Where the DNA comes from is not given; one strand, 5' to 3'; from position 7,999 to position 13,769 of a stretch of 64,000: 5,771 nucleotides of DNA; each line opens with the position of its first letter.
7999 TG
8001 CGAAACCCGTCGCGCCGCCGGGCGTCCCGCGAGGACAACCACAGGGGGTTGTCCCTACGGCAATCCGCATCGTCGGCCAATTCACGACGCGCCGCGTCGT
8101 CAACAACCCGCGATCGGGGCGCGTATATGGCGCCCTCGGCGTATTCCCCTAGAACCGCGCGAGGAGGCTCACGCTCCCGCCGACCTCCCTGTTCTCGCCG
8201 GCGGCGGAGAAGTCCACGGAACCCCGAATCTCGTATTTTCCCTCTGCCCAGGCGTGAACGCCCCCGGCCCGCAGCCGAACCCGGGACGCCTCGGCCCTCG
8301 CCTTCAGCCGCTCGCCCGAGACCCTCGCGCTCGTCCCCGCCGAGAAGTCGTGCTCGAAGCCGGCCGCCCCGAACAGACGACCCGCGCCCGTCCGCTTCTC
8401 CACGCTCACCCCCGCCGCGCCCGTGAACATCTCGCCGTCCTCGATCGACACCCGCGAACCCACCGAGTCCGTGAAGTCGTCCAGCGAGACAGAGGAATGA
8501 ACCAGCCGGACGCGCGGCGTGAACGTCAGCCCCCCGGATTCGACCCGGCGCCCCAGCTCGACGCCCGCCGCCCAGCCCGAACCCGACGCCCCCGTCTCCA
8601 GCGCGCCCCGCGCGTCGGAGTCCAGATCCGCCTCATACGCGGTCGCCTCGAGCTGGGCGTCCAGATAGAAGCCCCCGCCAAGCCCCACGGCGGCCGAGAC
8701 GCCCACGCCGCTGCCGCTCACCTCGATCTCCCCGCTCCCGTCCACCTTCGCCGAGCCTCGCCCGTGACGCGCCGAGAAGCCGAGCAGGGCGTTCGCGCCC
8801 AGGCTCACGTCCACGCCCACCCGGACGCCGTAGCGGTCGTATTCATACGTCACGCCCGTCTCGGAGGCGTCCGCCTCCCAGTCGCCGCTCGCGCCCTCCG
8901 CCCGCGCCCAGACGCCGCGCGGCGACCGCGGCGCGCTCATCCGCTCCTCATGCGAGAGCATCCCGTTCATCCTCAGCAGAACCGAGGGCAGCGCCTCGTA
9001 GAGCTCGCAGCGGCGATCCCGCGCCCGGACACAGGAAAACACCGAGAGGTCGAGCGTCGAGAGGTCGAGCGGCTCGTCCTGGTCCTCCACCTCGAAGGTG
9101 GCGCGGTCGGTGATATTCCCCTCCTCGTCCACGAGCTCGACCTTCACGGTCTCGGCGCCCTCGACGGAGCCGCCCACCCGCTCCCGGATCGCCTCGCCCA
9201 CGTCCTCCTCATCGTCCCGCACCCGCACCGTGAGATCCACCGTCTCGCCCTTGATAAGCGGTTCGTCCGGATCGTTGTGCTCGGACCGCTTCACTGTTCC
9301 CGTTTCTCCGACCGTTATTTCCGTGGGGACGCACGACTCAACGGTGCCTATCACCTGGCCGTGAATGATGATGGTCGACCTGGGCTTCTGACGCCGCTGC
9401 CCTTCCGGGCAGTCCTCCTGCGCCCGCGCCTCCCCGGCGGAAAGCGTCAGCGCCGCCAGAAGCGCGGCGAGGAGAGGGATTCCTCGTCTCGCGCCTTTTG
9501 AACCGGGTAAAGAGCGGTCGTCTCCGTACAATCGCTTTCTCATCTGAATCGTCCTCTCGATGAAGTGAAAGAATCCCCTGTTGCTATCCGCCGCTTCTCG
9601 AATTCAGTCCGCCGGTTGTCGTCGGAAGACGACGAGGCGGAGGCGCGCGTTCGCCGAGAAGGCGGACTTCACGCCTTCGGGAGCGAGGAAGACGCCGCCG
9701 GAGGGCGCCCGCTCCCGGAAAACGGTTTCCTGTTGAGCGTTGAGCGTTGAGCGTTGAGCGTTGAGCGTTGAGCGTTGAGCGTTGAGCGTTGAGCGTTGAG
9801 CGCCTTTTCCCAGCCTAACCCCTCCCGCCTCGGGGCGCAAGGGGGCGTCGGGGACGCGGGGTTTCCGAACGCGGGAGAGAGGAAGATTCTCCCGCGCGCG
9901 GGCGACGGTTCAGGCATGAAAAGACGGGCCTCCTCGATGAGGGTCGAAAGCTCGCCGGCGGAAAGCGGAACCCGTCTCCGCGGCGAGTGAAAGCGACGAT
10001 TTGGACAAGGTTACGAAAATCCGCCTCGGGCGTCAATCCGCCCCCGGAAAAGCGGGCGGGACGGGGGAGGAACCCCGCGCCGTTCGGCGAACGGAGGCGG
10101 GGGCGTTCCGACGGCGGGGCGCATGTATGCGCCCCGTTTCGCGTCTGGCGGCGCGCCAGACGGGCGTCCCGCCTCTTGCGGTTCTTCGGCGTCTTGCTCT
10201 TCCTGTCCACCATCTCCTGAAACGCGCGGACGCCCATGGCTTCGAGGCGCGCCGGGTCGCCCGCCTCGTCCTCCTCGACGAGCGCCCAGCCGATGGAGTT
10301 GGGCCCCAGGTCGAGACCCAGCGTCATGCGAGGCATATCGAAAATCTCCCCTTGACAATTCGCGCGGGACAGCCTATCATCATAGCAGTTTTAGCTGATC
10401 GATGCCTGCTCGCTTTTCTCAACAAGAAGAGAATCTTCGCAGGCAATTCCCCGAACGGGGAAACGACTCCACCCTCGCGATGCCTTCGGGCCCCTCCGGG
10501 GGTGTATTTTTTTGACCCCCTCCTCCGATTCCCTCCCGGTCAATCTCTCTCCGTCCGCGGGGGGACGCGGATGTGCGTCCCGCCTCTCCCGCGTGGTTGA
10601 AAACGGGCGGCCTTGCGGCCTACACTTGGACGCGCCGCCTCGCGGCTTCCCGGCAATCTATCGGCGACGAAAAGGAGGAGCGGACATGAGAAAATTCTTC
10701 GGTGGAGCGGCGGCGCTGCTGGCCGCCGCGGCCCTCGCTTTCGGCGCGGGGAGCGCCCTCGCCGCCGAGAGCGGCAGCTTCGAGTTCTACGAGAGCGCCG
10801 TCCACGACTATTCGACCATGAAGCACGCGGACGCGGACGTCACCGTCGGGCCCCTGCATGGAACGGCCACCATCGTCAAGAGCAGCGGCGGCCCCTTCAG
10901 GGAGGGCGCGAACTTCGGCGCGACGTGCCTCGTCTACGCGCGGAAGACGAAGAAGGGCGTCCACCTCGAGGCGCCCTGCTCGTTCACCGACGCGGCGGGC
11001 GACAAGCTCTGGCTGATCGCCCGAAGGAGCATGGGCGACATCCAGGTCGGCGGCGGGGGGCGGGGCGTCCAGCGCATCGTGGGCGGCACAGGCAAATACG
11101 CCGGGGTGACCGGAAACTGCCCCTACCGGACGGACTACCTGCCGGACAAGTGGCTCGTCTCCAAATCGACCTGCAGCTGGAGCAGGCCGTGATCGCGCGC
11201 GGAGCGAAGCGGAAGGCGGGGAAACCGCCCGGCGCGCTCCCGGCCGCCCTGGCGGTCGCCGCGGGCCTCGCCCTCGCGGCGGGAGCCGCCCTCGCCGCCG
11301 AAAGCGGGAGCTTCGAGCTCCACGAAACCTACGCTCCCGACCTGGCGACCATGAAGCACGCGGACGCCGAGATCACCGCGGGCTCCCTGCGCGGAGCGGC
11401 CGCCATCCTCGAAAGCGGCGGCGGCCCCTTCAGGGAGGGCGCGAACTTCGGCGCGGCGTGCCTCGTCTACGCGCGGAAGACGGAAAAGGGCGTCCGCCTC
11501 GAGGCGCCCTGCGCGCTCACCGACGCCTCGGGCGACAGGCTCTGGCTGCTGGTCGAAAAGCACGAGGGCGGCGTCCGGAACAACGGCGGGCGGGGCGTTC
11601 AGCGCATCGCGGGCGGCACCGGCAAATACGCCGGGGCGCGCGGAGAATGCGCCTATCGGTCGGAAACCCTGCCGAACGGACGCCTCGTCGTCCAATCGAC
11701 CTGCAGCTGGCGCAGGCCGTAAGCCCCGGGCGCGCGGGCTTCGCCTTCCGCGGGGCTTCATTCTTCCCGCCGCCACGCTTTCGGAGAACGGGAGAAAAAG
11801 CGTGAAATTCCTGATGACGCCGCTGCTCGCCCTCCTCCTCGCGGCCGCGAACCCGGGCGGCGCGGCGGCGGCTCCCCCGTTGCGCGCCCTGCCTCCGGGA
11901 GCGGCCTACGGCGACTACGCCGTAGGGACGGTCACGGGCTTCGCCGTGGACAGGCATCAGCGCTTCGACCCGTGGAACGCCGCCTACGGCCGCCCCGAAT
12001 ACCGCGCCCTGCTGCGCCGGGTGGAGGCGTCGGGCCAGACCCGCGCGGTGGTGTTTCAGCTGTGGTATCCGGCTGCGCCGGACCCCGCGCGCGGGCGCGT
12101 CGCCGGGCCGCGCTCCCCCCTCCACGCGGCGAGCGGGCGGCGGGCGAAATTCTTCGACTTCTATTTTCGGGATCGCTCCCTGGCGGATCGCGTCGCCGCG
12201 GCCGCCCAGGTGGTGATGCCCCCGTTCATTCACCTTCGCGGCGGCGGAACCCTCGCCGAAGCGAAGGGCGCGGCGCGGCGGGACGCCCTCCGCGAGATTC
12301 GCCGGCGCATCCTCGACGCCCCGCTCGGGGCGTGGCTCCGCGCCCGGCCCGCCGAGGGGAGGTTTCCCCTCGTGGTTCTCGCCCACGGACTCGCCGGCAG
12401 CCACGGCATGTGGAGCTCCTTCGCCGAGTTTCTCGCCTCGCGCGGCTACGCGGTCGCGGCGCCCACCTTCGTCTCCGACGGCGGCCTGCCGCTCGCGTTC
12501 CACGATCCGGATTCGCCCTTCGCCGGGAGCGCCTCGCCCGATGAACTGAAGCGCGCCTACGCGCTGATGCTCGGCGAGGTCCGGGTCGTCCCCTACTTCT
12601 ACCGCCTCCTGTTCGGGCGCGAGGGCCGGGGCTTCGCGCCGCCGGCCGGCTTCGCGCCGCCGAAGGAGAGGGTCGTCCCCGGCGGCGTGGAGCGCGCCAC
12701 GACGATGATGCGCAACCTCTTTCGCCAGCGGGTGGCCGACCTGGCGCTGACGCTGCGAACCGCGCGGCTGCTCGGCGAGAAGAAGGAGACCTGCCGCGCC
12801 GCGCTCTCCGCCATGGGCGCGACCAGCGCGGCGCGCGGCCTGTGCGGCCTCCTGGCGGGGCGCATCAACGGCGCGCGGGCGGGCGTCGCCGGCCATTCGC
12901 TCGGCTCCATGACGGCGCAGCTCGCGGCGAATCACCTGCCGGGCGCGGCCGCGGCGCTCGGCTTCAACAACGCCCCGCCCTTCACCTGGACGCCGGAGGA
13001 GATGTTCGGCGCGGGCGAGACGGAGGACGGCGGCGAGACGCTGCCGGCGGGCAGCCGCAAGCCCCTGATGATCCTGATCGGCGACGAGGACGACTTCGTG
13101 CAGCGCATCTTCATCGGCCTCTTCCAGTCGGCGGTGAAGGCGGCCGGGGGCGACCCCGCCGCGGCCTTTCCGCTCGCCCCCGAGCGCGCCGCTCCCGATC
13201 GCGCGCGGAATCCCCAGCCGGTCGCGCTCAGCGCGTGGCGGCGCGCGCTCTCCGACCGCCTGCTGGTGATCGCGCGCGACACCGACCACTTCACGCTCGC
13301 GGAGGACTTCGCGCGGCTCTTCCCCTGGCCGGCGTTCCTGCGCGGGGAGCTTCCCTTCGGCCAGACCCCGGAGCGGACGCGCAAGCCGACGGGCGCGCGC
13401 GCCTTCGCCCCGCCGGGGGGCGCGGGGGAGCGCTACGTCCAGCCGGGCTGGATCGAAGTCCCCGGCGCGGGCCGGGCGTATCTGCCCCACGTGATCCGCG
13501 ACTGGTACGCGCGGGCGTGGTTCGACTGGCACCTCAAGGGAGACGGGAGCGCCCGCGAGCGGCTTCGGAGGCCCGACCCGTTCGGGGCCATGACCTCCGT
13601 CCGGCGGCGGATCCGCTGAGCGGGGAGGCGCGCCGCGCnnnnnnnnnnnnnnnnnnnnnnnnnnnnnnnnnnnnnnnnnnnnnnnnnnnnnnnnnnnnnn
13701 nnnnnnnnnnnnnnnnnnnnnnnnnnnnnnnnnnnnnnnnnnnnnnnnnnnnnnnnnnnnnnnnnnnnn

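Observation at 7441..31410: A ~24-kb accessory segment bracketed by ~0.7-kb inverted repeats that abut two outward-facing autotransporter paralogues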

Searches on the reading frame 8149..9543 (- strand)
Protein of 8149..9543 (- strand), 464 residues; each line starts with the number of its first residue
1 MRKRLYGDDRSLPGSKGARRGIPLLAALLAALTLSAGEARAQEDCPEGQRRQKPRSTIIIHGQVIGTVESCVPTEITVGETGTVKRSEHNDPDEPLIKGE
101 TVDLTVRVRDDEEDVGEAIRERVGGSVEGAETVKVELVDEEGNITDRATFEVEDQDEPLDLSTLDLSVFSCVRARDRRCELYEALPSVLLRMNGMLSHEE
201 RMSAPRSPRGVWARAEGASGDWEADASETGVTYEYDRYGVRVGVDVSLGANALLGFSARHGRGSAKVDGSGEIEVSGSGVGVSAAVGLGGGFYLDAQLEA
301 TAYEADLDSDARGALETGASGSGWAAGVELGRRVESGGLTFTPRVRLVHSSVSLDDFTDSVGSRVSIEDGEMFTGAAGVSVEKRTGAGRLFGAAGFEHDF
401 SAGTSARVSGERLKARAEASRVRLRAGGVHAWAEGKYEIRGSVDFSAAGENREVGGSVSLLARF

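Call 10: search_protein_families(library=pfam, proteins=[window:8149-9543:-], max_evalue=0.001)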
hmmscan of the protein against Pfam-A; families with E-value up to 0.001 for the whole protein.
window:8149-9543:- (464 aa): 1 family
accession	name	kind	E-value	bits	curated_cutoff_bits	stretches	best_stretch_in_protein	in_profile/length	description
PF03797.25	Autotransporter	-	5.2e-29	102.2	26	1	211-439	1-250/255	Autotransporter beta-domain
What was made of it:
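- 8149..9543 (-): Small autotransporter, 464 aa. PF03797, E 5e-29 (call 10).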

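Call 12: find_encoding_contigs(protein=window:8149-9543:-, flank=10000, max_places=6)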
Protein window:8149-9543:- (464 aa): no gene with exactly this product is on record in the collection.

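Call 18: find_homologous_proteins(query=window:8149-9543:-, max_evalue=0.00001)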
Query window:8149-9543:- (464 aa): 9 proteins with E <= 0.00001 among 8000 candidates.
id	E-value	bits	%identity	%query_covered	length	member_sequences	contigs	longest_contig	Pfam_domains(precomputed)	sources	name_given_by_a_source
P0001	5.0e-202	690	77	97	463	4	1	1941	PF03797.26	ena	-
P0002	3.6e-113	397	68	64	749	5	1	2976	PF03797.26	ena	-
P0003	1.1e-94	336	60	62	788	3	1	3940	PF03797.26,PF04519.20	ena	-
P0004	2.1e-64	236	46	63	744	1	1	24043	PF03797.26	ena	-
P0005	1.6e-61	227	46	63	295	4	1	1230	PF13505.13,PF03797.26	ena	-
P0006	1.2e-58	217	45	62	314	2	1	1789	PF03797.26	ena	-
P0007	2.0e-54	203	44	64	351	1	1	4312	PF03797.26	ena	-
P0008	1.0e-50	191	46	62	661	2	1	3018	PF03797.26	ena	-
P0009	7.4e-30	122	39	53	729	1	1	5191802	PF03797.26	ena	-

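Call 19: find_encoding_contigs(protein=P0001, flank=10000, max_places=6)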
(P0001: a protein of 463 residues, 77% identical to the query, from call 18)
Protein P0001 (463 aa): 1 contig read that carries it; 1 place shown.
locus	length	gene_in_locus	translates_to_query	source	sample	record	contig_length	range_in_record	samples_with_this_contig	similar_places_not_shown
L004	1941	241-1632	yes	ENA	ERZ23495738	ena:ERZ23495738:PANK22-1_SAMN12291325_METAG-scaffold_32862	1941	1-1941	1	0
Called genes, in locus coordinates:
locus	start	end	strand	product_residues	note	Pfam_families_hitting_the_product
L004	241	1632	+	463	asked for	PF03797:Autotransporter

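Call 20: find_encoding_contigs(protein=P0002, flank=10000, max_places=6)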
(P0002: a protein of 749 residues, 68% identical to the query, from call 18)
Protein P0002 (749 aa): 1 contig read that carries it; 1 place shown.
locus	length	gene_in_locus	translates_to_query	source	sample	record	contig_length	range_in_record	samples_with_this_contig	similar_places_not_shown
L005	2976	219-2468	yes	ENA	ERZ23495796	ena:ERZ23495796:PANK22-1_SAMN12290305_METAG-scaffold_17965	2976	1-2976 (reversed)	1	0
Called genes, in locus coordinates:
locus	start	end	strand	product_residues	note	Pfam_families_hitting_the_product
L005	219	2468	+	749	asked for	PF03797:Autotransporter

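Call 21: find_encoding_contigs(protein=P0003, flank=10000, max_places=6)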
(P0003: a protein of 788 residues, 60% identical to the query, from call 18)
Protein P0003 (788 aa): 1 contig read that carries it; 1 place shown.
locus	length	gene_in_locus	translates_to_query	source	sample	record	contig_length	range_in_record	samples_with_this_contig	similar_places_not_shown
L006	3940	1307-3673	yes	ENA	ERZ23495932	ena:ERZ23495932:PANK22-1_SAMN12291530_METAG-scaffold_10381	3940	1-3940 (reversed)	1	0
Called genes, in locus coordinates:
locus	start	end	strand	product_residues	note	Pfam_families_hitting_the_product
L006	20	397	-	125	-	-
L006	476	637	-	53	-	-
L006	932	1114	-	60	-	-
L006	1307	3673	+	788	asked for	PF04519:Bactofilin (faint), PF03797:Autotransporter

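Call 22: find_encoding_contigs(protein=P0004, flank=10000, max_places=6)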
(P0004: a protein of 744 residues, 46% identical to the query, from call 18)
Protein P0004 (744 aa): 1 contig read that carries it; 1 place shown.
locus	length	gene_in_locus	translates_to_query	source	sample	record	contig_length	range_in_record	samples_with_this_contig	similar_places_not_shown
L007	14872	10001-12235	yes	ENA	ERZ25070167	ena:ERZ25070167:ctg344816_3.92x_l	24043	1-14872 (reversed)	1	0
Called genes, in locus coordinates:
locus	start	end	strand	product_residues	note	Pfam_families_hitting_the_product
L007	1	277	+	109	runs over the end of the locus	PF00355:Rieske, PF13806:Rieske_2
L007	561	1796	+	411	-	PF00355:Rieske, PF00848:Ring_hydroxyl_A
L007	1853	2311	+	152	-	PF13577:SnoaL_4, PF00866:Ring_hydroxyl_B (faint)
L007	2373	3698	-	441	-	PF01571:GCV_T, PF08669:GCV_T_C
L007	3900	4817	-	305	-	PF00561:Abhydrolase_1, PF12697:Abhydrolase_6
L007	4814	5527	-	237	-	PF01613:Flavin_Reduct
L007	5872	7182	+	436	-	PF02463:SMC_N (faint), PF13175:AAA_15 (weak), PF13476:AAA_23, PF13514:AAA_27 (weak), PF13304:AAA_21, PF13175:AAA_15 (weak)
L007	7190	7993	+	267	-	PF01844:HNH (faint)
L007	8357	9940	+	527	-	-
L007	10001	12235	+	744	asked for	PF03797:Autotransporter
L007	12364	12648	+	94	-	-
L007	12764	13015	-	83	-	-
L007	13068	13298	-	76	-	-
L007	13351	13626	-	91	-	-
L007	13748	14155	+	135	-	PF07798:CCDC90-like (faint), PF04513:Baculo_PEP_C (weak)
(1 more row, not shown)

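Call 24: find_encoding_contigs(protein=P0009, flank=3000, max_places=3)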
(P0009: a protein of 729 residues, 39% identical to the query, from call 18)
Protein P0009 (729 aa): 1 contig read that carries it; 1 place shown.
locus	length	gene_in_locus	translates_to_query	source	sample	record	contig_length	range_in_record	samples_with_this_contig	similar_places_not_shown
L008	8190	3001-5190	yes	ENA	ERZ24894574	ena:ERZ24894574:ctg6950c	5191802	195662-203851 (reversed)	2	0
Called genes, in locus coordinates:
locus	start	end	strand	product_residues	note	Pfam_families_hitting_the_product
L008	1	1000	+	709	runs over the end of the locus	PF01642:MM_CoA_mutase, PF02310:B12-binding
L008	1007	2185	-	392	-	PF06965:Na_H_antiport_1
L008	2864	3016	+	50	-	-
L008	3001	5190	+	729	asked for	PF03797:Autotransporter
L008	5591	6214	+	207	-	PF13468:Glyoxalase_3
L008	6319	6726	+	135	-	PF00583:Acetyltransf_1, PF13420:Acetyltransf_4, PF13673:Acetyltransf_10, PF13508:Acetyltransf_7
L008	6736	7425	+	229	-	PF05099:TerB, PF00226:DnaJ (weak)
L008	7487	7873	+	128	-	-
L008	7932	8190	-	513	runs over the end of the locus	PF02541:Ppx-GppA, PF21697:Ppx_C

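Call 52: list_cluster_members(proteins=[P0001, P0002, P0003, P0010])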
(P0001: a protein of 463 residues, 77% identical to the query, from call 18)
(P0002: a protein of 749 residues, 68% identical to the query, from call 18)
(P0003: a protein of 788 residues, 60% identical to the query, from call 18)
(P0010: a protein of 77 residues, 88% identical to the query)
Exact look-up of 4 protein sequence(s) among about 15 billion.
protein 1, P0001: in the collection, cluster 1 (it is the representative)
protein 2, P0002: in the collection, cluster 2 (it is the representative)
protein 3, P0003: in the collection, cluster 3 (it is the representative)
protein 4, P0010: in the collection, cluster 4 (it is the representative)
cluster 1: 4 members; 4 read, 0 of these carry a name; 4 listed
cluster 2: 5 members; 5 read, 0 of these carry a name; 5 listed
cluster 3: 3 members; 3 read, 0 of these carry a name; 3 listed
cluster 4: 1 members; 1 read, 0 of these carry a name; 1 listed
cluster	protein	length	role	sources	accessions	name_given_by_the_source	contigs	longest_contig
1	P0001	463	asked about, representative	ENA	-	-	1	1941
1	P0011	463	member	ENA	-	-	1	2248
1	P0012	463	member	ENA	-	-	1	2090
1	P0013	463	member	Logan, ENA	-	-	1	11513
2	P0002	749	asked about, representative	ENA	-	-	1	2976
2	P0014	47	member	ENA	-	-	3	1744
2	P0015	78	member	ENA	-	-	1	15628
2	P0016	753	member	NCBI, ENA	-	-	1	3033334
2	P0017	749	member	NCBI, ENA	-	-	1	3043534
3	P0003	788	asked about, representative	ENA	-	-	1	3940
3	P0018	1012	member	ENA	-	-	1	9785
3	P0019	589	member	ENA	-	-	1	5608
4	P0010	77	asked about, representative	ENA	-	-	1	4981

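Call 53: find_encoding_contigs(protein=P0016, flank=10000, max_places=4)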
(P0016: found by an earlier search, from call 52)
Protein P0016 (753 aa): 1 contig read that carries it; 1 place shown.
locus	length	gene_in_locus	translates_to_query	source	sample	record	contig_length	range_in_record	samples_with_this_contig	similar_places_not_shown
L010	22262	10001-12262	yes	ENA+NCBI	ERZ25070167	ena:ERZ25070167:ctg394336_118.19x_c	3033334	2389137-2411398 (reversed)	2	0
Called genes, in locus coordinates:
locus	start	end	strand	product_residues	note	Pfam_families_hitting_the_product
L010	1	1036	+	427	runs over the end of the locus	PF13433:Peripla_BP_5, PF13458:Peripla_BP_6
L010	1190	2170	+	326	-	PF02653:BPD_transp_2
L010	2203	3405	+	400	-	PF02653:BPD_transp_2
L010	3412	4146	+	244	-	PF00005:ABC_tran, PF13304:AAA_21 (faint), PF12399:BCA_ABC_TP_C (weak)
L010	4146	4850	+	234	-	PF00005:ABC_tran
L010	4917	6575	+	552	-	PF03235:GmrSD_N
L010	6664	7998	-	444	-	PF00501:AMP-binding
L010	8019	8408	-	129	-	PF00034:Cytochrom_C, PF13442:Cytochrome_CBB3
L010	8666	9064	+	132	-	PF01641:SelR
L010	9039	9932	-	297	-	-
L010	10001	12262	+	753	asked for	PF03797:Autotransporter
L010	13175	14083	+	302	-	PF03446:NAD_binding_2 (weak), PF03807:F420_oxidored (weak), PF09130:DUF1932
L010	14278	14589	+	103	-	PF13237:Fer4_10 (faint), PF14697:Fer4_21 (faint), PF12838:Fer4_7 (weak), PF13484:Fer4_16 (faint), PF00037:Fer4 (weak)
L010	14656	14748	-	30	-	-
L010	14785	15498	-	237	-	PF00581:Rhodanese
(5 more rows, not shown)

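Call 55: find_encoding_contigs(protein=P0013, flank=10000, max_places=4)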
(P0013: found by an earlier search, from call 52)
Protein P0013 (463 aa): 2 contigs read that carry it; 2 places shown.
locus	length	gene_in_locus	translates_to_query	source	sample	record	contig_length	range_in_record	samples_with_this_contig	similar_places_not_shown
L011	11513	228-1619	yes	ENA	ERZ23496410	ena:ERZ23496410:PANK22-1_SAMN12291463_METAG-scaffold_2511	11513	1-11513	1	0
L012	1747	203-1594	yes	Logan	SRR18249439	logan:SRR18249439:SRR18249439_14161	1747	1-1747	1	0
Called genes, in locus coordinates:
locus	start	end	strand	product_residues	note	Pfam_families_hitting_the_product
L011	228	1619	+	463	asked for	PF03797:Autotransporter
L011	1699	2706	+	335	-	-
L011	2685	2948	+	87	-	-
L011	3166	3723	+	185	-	PF00994:MoCF_biosynth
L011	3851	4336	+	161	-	PF01467:CTP_transf_like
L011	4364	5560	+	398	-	PF00155:Aminotran_1_2, PF01041:DegT_DnrJ_EryC1 (weak), PF01053:Cys_Met_Meta_PP (weak)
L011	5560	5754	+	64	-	-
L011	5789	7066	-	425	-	PF00083:Sugar_tr (faint), PF07690:MFS_1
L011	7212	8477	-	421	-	PF00579:tRNA-synt_1b, PF22421:SYY_C-terminal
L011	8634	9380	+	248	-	PF00106:adh_short, PF13561:adh_short_C2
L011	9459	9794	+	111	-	-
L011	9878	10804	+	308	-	PF11392:AllH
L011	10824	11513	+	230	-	?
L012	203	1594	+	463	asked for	PF03797:Autotransporter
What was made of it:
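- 8149..9543 (-): Orthologues are on L004, L011 and L012 (calls 19, 55).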

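Call 56: find_encoding_contigs(protein=P0018, flank=10000, max_places=4)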
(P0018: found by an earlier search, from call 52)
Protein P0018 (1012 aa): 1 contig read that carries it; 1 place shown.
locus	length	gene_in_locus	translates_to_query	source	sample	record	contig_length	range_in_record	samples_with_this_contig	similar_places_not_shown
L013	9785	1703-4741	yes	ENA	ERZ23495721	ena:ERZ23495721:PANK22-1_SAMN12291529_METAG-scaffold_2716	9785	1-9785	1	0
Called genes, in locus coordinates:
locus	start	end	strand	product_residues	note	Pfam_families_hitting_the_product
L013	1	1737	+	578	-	?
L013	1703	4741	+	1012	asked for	PF04519:Bactofilin (faint), PF03797:Autotransporter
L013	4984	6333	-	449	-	PF02646:RmuC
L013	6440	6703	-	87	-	PF01817:CM_2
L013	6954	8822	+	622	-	PF00657:Lipase_GDSL, PF03797:Autotransporter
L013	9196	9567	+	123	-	-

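Call 69: find_encoding_contigs(protein=P0019, flank=10000, max_places=4)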
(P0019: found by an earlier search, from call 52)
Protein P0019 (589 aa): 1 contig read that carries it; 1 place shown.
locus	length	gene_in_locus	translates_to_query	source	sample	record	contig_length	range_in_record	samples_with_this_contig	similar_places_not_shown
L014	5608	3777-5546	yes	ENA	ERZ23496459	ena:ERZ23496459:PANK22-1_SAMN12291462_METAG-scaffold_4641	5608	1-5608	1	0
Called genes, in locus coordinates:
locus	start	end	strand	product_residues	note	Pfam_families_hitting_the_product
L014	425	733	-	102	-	-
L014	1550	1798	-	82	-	-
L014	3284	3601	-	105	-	-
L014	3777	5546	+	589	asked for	PF04519:Bactofilin (faint), PF03797:Autotransporter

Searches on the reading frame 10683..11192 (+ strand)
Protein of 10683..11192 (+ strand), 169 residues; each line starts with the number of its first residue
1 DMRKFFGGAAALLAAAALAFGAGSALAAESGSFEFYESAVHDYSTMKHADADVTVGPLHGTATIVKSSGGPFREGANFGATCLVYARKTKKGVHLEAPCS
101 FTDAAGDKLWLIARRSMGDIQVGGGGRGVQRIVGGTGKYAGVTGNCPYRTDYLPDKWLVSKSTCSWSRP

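Call 100: search_protein_families(library=pfam, proteins=[window:10683-11192:+], max_evalue=0.001)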
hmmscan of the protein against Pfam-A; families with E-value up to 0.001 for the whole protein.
window:10683-11192:+ (169 aa): 0 families

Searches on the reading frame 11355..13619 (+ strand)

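Call 10: search_protein_families(library=pfam, proteins=[window:11802-13619:+], max_evalue=0.001)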
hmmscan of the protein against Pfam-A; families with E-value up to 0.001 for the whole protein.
window:11802-13619:+ (605 aa): 3 families
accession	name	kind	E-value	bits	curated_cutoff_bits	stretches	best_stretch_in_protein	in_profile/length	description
PF03403.19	PAF-AH_p_II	-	1.2e-07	31.1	20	1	184-221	97-133/372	Platelet-activating factor acetylhydrolase, isoform II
PF00561.26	Abhydrolase_1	-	1.1e-06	29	25.8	0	189-221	1-33/245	alpha/beta hydrolase fold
PF07224.18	Chlorophyllase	-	0.00028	20.2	26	1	184-224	38-78/301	Chlorophyllase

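Call 100: search_protein_families(library=pfam, proteins=[window:11355-13619:+], max_evalue=0.001)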
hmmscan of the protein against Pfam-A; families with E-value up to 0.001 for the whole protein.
window:11355-13619:+ (754 aa): 3 families
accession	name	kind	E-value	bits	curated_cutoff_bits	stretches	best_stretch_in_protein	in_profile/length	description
PF03403.19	PAF-AH_p_II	-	2.2e-07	30.2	20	1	333-370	97-133/372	Platelet-activating factor acetylhydrolase, isoform II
PF00561.26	Abhydrolase_1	-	2.1e-06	28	25.8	0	338-370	1-33/245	alpha/beta hydrolase fold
PF07224.18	Chlorophyllase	-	0.00041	19.7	26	1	333-373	38-78/301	Chlorophyllase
